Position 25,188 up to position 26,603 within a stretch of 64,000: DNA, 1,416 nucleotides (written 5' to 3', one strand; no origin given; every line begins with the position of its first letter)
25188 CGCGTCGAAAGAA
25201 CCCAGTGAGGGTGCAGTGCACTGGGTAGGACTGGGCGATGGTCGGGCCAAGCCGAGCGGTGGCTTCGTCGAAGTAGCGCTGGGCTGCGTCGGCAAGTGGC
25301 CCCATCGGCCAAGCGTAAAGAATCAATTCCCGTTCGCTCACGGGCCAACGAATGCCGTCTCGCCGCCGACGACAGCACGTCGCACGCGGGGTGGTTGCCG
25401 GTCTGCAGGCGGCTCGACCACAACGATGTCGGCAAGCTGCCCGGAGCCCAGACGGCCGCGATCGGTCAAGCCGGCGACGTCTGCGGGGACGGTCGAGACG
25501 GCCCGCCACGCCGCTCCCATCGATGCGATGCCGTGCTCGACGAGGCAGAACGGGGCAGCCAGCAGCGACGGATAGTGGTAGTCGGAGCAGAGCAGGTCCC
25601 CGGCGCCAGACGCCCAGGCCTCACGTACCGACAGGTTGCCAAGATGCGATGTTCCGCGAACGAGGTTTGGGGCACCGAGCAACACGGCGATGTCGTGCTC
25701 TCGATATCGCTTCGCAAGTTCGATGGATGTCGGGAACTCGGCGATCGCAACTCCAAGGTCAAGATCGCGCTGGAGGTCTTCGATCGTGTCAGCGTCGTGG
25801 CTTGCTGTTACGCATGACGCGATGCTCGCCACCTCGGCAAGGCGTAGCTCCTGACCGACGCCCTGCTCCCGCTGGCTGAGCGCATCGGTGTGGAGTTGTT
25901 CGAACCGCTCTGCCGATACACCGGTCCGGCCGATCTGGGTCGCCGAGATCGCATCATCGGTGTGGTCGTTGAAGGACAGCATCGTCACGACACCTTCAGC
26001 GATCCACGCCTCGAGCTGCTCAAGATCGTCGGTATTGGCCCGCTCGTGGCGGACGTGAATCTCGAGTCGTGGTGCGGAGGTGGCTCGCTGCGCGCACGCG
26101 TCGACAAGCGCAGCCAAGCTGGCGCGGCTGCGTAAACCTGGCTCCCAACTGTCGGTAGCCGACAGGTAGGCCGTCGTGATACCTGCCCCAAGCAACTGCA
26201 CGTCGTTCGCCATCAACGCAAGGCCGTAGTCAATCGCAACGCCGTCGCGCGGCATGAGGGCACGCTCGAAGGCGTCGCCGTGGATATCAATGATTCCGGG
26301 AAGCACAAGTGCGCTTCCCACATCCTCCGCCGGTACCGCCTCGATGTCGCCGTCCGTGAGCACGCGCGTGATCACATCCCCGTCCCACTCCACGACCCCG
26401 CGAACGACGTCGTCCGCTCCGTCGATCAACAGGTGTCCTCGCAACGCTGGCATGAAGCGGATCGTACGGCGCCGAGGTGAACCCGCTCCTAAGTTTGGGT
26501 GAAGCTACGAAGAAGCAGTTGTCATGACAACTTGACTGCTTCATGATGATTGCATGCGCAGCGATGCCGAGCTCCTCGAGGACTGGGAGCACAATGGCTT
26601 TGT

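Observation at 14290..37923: Mycofactocin pathway split into mftABC and mftDE+SDR by a ~19-kb metabolic block, with no mftF, mftR or mftG in the window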

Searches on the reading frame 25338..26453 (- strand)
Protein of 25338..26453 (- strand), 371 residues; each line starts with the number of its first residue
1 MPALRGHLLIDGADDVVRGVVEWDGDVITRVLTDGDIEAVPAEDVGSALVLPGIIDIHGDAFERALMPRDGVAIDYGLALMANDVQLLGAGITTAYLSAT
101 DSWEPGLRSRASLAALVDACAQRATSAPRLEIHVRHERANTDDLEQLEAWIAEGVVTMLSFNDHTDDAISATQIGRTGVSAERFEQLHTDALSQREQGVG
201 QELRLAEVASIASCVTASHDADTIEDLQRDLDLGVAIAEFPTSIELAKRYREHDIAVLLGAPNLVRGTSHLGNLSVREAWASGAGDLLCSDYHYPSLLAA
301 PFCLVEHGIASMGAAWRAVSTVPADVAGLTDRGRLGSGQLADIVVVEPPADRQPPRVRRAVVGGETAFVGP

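Call 52: find_related_loci(query=window:25338-26453:-, collection=metagenome_contigs, flank=10000)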
Query window:25338-26453:- (371 aa) in metagenome_contigs; peptide patterns used: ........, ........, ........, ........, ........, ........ (x = any residue, [..] = any of these).
89 stretches matched a pattern; 2 encode a relative of the query (tblastn E <= 1e-3); 2 distinct loci.
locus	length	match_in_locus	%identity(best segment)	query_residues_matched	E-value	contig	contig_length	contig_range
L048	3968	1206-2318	97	1-371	0e+0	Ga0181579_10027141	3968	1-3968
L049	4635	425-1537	96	1-371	0e+0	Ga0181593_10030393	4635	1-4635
